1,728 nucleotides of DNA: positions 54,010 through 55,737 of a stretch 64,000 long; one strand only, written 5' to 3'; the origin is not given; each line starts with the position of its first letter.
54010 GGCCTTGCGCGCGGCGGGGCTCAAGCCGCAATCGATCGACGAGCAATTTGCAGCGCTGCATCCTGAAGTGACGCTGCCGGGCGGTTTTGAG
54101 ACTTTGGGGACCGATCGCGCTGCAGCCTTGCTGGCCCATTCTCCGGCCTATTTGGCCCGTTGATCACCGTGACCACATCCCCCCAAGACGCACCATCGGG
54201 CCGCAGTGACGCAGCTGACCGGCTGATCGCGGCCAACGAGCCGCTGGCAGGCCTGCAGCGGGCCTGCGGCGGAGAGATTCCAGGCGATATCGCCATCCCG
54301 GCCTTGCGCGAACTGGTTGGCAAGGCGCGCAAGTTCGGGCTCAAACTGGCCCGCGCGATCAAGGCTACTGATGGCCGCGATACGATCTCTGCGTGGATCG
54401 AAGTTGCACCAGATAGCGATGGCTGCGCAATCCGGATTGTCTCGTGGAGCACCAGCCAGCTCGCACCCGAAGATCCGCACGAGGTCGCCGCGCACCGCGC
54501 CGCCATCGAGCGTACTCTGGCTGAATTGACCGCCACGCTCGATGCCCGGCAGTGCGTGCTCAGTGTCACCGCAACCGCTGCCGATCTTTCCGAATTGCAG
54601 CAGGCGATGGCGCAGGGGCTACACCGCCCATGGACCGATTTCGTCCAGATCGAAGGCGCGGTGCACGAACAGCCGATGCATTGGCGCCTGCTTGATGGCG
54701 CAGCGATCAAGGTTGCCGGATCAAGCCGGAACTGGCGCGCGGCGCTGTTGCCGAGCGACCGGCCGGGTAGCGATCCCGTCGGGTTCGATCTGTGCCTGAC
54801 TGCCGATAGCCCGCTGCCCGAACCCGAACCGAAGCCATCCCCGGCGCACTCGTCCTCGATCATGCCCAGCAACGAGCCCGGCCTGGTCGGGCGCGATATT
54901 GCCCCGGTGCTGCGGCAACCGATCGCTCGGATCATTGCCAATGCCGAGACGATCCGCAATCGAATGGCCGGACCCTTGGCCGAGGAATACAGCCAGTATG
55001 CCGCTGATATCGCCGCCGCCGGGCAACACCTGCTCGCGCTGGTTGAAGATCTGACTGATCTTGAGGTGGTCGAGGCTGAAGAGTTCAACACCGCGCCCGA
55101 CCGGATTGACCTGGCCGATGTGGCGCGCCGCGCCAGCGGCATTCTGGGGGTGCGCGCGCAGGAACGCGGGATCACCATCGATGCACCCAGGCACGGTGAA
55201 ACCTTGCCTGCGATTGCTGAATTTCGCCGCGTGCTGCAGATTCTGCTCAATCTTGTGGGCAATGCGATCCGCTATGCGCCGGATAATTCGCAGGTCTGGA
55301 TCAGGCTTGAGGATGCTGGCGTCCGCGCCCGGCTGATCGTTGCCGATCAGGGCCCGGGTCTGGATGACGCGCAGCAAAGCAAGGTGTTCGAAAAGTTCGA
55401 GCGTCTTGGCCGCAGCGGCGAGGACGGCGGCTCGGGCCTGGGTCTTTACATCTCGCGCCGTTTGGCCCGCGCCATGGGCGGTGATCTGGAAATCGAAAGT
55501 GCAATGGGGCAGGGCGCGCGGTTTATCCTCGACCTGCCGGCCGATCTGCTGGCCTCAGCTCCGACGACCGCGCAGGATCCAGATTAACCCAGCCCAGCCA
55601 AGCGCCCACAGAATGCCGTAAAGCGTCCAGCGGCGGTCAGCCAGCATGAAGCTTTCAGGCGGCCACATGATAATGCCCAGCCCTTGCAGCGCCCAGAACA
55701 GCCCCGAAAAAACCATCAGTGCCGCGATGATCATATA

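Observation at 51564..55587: A histidine-less phosphorelay: Hpt-like and kinase-like proteins both lack the phospho-acceptor His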

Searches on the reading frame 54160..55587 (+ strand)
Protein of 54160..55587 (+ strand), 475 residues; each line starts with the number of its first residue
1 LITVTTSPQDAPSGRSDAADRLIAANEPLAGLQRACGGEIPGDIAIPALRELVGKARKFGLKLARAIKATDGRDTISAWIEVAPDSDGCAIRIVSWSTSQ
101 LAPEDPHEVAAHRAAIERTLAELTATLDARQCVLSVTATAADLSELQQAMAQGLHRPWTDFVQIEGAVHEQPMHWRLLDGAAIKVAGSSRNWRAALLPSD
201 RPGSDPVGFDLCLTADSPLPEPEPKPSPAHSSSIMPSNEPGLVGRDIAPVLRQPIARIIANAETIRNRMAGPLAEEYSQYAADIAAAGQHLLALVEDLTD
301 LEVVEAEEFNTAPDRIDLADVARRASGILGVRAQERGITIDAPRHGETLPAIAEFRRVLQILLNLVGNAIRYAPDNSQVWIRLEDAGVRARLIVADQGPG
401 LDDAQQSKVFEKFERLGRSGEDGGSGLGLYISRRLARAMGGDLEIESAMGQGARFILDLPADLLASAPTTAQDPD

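Call 3: search_protein_families(library=pfam, proteins=[window:54160-55587:+], max_evalue=1)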
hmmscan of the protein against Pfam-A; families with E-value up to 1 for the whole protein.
window:54160-55587:+ (475 aa): 3 families
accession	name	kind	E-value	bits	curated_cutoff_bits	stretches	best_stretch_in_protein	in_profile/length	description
PF02518.31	HATPase_c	-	2.2e-27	96.2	26.4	1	356-461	4-109/111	Histidine kinase-, DNA gyrase B-, and HSP90-like ATPase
PF00512.31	HisKA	-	1.1e-07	32.2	26.9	1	251-303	13-62/66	His Kinase A (phospho-acceptor) domain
PF13581.12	HATPase_c_2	-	4e-05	24.1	27.4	1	366-438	40-111/127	Histidine kinase-like ATPase domain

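Call 4: search_protein_families(library=ncbifam, proteins=[window:54160-55587:+], max_evalue=1)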
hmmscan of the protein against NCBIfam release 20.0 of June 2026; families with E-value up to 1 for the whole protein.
window:54160-55587:+ (475 aa): 85 families (the best 25 are shown)
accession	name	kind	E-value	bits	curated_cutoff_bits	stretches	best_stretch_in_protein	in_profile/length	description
NF046044.1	PnpS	equivalog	2.3e-35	122.4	400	1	251-460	181-390/390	two-component system histidine kinase PnpS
TIGR02956.1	TMAO_torS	equivalog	1.4e-33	116.1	676.5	1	272-462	493-683/967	TMAO reductase system sensor histidine kinase/response regulator TorS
NF050805.1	CellDivHKDivJCaul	equivalog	8.9e-31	106.7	1000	1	250-469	308-528/531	cell cycle sensor histidine kinase DivJ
TIGR02966.1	phoR_proteo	equivalog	6.2e-29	101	334.2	1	251-457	125-331/333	phosphate regulon sensor histidine kinase PhoR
NF011874.0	PRK15347.1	equivalog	9.6e-28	96.7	852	1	272-463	427-616/921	two component system sensor kinase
NF041735.1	hist_kin_RppB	equivalog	1.8e-27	96.2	400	1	246-460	222-438/438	two-component system sensor histidine kinase RppB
NF038297.2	hybrid_HK_HrmK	equivalog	3.2e-27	95.4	725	1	251-462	246-458/607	hybrid histidine kinase/response regulator HrmK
NF008312.0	PRK11100.1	equivalog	4.5e-27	95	356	1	251-461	267-474/477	two-component system sensor histidine kinase CreC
NF040691.1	MtrAB_MtrB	equivalog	1e-26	94.1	450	1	293-461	323-492/507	MtrAB system histidine kinase MtrB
NF012163.2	BaeS_SmeS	equivalog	4e-25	88.6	500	1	246-460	246-457/457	sensor histidine kinase efflux regulator BaeS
NF008543.0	PRK11466.1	equivalog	4.8e-24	84.3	982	1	252-466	456-667/914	TMAO reductase system sensor histidine kinase/response regulator TorS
NF006800.0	PRK09303.1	equivalog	6.5e-24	84.6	342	1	274-460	189-376/383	histidine kinase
NF047465.1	hybrid_HK_LvrA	exception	9.4e-24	83.5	1200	1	250-461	212-422/819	hybrid histidine kinase/response regulator LvrA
NF033092.0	HK_WalK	equivalog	1.6e-23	83.2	725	1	289-460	420-593/594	cell wall metabolism sensor histidine kinase WalK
NF008302.0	PRK11091.1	equivalog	1.8e-23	82.7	838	1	251-470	294-514/779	aerobic respiration two-component sensor histidine kinase ArcB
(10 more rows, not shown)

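Call 5: find_homologous_proteins(query=window:54160-55587:+, max_evalue=1e-10)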
Query window:54160-55587:+ (475 aa): 6666 proteins with E <= 1e-10 among 8000 candidates; the best 120 are listed.
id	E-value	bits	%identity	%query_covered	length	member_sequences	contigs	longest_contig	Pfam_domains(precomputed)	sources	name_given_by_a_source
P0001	1.7e-284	962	93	100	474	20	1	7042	PF13581.13,PF02518.32,PF00512.32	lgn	-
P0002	2.0e-283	958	92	100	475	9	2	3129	PF02518.32,PF00512.32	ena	-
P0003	1.9e-261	886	87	98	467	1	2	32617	PF13581.13,PF02518.32,PF00512.32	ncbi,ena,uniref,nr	ncbi:HAMP domain-containing sensor histidine kinase [Novosphingobium sp.]|uniref:sensor histidine ki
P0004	5.0e-261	884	86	98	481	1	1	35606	PF13581.13,PF02518.32,PF00512.32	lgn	-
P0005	3.6e-254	862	86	98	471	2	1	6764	PF02518.32,PF00512.32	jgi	jgi:Histidine kinase-, DNA gyrase B-, and HSP90-like ATPase/His Kinase A (phospho-acceptor) domain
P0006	8.2e-253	857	84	98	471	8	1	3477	PF02518.32,PF00512.32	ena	-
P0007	1.4e-240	817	82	97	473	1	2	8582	PF13581.13,PF02518.32,PF00512.32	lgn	-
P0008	1.8e-239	813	82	97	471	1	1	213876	PF02518.32,PF00512.32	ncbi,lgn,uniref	ncbi:MAG: HAMP domain-containing sensor histidine kinase [Novosphingobium sp.]|uniref:sensor histidi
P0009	2.2e-239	813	81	97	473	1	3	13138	PF02518.32,PF00512.32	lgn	-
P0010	2.9e-232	789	78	99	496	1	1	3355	PF13581.13,PF02518.32,PF00512.32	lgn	-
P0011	3.6e-230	783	77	99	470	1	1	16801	PF13581.13,PF02518.32,PF00512.32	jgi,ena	-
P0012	2.8e-229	780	78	97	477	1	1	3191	PF13581.13,PF02518.32,PF00512.32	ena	-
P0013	5.8e-229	779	78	97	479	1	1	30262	PF13581.13,PF02518.32,PF00512.32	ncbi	-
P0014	1.8e-228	777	77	97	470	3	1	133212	PF02518.32,PF00512.32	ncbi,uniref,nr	ncbi:HAMP domain-containing sensor histidine kinase [Novosphingobium sp.]|uniref:sensor histidine ki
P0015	1.1e-227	774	78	97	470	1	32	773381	PF02518.32,PF00512.32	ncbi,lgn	ncbi:MAG: HAMP domain-containing sensor histidine kinase [Sphingomonadaceae bacterium]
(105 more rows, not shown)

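Call 12: find_encoding_contigs(protein=window:54160-55587:+, flank=10000, max_places=3)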
Protein window:54160-55587:+ (475 aa): 1 contig read that carries it; 1 place shown.
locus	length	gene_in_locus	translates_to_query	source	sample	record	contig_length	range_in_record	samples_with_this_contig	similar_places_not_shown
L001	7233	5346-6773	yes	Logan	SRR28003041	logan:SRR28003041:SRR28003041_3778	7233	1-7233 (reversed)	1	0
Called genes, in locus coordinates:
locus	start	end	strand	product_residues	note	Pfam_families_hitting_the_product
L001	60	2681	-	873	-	-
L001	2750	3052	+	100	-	-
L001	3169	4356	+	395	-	-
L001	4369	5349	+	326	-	-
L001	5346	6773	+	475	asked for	PF00512:HisKA, PF02518:HATPase_c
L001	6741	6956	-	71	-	-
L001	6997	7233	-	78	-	?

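Call 18: search_solved_structures(query=window:54160-55587:+, max_evalue=1e-10, show_alignments=4)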
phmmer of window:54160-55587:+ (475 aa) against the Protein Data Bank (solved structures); distinct sequences matched with E-value up to 1e-10: 26.
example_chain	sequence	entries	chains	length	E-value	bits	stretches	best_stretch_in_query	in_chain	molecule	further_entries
6qrj_A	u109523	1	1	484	5.4e-23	84.8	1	251-469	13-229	Hybrid kinase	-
6rh7_A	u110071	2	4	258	3.3e-21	78.9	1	246-463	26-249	Sensor histidine kinase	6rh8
2c2a_A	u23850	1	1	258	4.3e-21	78.5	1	247-463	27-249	SENSOR HISTIDINE KINASE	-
3dge_A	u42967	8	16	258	4.3e-21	78.5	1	247-463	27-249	Sensor protein | Histidine kinase | Sensor histidine kinase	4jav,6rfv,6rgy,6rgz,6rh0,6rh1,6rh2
5uht_A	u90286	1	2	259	4.4e-21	78.5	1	247-463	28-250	Sensor histidine kinase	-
6azr_A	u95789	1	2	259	4.4e-21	78.5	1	247-463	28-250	Sensor histidine kinase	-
8u4x_A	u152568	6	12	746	3.8e-20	75.4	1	285-460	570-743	histidine kinase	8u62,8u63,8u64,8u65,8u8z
4jas_A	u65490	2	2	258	8e-20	74.3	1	247-463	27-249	Histidine kinase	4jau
7z8n_A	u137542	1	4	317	1.1e-19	73.9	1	252-459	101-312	Histidine kinase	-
8sgk_A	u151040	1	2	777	6.2e-16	61.5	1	347-460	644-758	Bacteriophytochrome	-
8avv_A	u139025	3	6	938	7.1e-16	61.3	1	347-460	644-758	Bacteriophytochrome,Response regulator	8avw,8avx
5c93_A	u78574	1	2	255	9.8e-16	60.8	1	357-462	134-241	Histidine kinase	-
4u7n_A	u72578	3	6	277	1.2e-15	60.6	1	357-462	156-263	Histidine protein kinase sensor protein | Histidine kinase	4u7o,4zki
4q20_A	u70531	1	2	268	3e-15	59.2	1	247-461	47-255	Sensor protein DivL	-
6dk8_A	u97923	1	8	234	4.6e-15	58.6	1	251-463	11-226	RetS (Regulator of Exopolysaccharide and Type III Secretion)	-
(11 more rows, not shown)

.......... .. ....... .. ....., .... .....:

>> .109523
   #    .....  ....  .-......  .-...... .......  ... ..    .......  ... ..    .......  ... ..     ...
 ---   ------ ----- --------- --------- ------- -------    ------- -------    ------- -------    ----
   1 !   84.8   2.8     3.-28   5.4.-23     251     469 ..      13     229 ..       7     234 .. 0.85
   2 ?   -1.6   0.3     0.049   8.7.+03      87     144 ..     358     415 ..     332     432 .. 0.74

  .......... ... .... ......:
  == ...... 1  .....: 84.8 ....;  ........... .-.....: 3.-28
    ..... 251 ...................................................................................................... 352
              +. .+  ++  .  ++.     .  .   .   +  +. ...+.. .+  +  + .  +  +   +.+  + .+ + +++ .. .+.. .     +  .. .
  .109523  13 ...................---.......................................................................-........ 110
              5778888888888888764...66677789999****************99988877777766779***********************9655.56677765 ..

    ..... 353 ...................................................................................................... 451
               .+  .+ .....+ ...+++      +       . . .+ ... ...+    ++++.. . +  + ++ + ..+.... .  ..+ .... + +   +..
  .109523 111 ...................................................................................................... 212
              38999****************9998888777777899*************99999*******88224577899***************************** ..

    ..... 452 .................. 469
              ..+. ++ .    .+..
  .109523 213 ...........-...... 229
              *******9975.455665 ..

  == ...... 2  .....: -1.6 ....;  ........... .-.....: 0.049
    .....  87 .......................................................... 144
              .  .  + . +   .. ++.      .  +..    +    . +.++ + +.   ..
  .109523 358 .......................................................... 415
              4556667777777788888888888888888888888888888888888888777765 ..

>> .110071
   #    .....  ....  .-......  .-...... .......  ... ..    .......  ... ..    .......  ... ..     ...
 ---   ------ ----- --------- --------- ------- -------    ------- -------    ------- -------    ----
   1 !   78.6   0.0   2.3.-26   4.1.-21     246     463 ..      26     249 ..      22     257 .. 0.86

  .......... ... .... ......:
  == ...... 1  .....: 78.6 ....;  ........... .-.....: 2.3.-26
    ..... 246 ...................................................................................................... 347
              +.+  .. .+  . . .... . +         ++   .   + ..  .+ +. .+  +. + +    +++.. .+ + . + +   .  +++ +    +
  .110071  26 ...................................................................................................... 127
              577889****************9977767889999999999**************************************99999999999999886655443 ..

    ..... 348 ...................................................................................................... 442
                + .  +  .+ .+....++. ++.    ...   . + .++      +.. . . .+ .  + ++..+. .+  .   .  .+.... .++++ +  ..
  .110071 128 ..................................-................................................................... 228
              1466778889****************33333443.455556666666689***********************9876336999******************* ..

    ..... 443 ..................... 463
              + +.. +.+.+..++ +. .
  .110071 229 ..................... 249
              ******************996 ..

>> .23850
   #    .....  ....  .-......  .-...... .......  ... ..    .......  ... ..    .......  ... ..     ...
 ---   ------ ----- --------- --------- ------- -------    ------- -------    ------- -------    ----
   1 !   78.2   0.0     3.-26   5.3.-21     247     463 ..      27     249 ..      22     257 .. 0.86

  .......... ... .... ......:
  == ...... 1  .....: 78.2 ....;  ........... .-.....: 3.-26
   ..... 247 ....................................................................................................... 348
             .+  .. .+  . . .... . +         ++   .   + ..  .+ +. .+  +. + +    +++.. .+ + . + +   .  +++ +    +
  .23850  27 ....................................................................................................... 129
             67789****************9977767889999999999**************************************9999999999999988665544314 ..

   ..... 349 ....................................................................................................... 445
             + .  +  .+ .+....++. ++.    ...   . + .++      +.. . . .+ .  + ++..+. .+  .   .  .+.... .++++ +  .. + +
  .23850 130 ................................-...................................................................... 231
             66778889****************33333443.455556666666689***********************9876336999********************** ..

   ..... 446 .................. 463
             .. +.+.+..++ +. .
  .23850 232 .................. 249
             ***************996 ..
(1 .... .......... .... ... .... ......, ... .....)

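Call 24: search_protein_representatives(protein=window:54160-55587:+)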
Query: 475 residues. Proteins with E-value up to 0.001 (for the whole library): 1038402; up to 1e-10: 405202; up to 1e-30: 768. The best 150 are listed.
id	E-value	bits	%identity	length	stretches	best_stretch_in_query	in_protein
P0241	3.2e-151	520.7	58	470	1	16-461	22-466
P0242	6.3e-134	463.7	68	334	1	136-469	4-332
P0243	8.8e-131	453.3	53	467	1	12-460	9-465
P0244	1.5e-130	452.6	54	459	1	13-461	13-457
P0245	6.8e-127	440.5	53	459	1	7-461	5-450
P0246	5.5e-126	437.5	52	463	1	3-461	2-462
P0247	1.5e-122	426.1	51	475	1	11-461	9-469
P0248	1.5e-120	419.5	54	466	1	14-461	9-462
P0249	3.7e-119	415.0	54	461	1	9-461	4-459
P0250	2.6e-117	408.9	49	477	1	15-465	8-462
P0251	4.7e-115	401.5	50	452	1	5-461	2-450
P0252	2.2e-114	399.3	55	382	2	250-460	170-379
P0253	3.9e-114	398.4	49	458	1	21-461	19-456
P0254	3.9e-112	391.8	50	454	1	14-461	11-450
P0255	4.1e-111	388.5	47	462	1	11-462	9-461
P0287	4.6e-79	282.8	42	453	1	13-461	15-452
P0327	2.0e-68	247.8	36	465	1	7-460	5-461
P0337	4.6e-66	240.0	36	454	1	18-461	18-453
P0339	1.2e-63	232.0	40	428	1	13-461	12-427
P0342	3.7e-63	230.4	38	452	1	21-460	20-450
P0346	2.8e-62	227.5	37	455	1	7-461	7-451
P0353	1.3e-59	218.7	40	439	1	13-463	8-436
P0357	1.6e-57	211.9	36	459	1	13-461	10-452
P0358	4.6e-57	210.3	37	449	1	8-460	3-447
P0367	1.4e-54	202.1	35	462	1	8-461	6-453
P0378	2.1e-52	194.9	41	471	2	252-460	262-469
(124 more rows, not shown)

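Call 35: find_homologous_proteins(query=A3, max_evalue=1e-20)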
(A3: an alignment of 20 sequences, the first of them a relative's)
Query A3 (20 sequences) (497 aa, profile of the alignment): 5089 proteins with E <= 1e-20 among 8000 candidates; the best 120 are listed.
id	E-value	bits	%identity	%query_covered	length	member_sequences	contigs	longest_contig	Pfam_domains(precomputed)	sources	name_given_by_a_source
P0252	2.5e-190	651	56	51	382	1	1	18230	PF13581.13,PF02518.32,PF00512.32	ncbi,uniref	ncbi:MAG: Osmosensitive channel histidine kinase KdpD, partial [Sphingomonas bacterium]|uniref:senso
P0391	2.1e-178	612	44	97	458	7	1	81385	PF02518.32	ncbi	-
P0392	6.0e-178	611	43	97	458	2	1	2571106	PF02518.32,PF00512.32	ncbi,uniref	ncbi:ATP-binding protein [Sphingomonas sp. ST-64]|uniref:histidine kinase n=1 Tax=Sphingomonas plant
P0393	6.2e-178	611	42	96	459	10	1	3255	PF02518.32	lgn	-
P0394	7.7e-178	610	43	97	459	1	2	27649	PF02518.32,PF00512.32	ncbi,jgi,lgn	-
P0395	8.0e-178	610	43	97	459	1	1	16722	PF02518.32,PF00512.32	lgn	-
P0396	8.7e-178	610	43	97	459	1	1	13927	PF02518.32,PF00512.32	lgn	-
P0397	9.5e-178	610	43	97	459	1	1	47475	PF02518.32,PF00512.32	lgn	-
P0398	1.5e-177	609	43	97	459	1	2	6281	PF02518.32,PF00512.32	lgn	-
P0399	1.8e-177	609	43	97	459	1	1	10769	PF02518.32,PF00512.32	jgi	jgi:signal transduction histidine kinase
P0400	2.5e-177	609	41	95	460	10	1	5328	PF02518.32,PF00512.32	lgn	-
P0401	2.8e-177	608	43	97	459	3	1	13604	PF02518.32,PF00512.32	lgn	-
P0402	3.1e-177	608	43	97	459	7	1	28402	PF02518.32,PF00512.32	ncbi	-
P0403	3.4e-177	608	42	95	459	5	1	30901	PF02518.32,PF00512.32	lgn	-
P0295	3.9e-177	608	43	95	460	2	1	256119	PF02518.32,PF00512.32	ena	-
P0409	9.4e-177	607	43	94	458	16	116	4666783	PF02518.32,PF00512.32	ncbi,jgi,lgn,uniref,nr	ncbi:PAS domain-containing sensor histidine kinase [Sphingomonas koreensis]|jgi:signal transduction 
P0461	1.5e-172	593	46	96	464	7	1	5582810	PF02518.32,PF00512.32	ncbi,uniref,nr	ncbi:PAS domain-containing sensor histidine kinase [Sphingomonas sp. QA11]|uniref:sensor histidine k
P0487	4.6e-171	588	49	97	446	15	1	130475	PF02518.32,PF00512.32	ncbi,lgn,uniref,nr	ncbi:HAMP domain-containing sensor histidine kinase [Sphingobium sp. CECT 9361]|uniref:sensor histid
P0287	9.5e-171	587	37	96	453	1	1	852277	PF02518.32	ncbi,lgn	-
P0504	1.5e-170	586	43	96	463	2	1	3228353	PF02518.32,PF00989.32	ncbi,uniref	ncbi:sensor histidine kinase [Sphingosinithalassobacter sp. LHW66-3]|uniref:sensor histidine kinase 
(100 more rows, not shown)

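Call 36: find_encoding_contigs(protein=P0409, flank=8000, max_places=1)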
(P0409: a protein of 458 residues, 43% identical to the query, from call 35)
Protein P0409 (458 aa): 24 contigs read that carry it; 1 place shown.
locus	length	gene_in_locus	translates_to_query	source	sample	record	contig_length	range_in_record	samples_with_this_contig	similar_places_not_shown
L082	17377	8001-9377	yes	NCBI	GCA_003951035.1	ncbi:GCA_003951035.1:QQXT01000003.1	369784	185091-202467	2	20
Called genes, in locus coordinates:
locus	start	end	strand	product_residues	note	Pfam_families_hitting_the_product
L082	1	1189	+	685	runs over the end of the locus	PF17191:RecG_wedge (weak), PF04851:ResIII, PF00270:DEAD, PF00271:Helicase_C, PF19833:RecG_dom3_C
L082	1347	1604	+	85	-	-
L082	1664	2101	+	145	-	PF04657:DMT_YdcZ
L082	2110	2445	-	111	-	PF07238:PilZ (weak)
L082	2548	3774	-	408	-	PF00579:tRNA-synt_1b, PF22421:SYY_C-terminal (weak), PF01479:S4 (weak)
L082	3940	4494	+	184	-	-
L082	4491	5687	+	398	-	PF07075:NamZ_N, PF20732:NamZ_C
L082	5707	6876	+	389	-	-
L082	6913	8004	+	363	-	PF10098:DUF2336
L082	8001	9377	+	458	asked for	PF00512:HisKA (weak), PF02518:HATPase_c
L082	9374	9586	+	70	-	PF14684:Tricorn_C1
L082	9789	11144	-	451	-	PF00486:Trans_reg_C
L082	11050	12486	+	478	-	PF00144:Beta-lactamase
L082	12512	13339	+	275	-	-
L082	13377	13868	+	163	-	-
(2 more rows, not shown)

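Call 37: find_encoding_contigs(protein=P0487, flank=8000, max_places=1)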
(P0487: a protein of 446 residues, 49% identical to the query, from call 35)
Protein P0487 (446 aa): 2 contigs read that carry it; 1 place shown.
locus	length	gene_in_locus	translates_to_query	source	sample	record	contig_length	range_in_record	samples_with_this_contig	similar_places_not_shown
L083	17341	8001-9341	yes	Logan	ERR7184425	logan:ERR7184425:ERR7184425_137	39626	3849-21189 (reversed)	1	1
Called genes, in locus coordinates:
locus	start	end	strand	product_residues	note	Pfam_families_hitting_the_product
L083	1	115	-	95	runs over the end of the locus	-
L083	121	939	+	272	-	PF00717:Peptidase_S24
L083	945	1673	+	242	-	PF20613:HipA_2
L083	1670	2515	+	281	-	PF11236:DUF3037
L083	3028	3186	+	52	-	-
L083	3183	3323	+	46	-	-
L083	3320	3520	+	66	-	-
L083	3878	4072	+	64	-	-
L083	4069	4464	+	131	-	-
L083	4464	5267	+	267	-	-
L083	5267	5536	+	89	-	-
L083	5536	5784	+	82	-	-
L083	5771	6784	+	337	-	PF00589:Phage_integrase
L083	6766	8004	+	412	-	PF10098:DUF2336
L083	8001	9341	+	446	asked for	PF00512:HisKA (faint), PF02518:HATPase_c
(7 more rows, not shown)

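Call 38: find_encoding_contigs(protein=P0287, flank=8000, max_places=1)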
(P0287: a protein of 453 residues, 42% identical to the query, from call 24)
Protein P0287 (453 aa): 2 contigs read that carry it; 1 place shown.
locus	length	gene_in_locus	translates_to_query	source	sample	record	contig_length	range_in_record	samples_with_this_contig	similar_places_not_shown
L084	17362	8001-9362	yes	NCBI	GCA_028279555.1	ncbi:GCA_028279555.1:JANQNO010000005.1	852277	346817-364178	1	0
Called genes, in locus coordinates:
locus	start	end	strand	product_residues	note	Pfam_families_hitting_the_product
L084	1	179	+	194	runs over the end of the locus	PF03099:BPL_LplA_LipB, PF16917:BPL_LplA_LipB_2 (weak), PF02237:BPL_C (weak)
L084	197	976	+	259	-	PF03309:Pan_kinase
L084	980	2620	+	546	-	PF00753:Lactamase_B, PF12706:Lactamase_B_2, PF22505:RNase_J_b_CASP, PF07521:RMMBL, PF17770:RNase_J_C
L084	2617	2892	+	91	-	PF07330:DUF1467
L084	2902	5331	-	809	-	PF01442:Apolipoprotein (faint)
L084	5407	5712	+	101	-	-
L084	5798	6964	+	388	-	-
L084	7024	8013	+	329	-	PF10098:DUF2336 (weak)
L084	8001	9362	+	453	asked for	PF02518:HATPase_c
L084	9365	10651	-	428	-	PF00285:Citrate_synt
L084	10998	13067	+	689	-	PF13567:DUF4131, PF03772:Competence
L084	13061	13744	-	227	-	PF01726:LexA_DNA_bind, PF00717:Peptidase_S24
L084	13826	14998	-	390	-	PF03453:MoeA_N, PF00994:MoCF_biosynth, PF03454:MoeA_C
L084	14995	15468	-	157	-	PF01967:MoaC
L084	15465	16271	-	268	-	PF00218:IGPS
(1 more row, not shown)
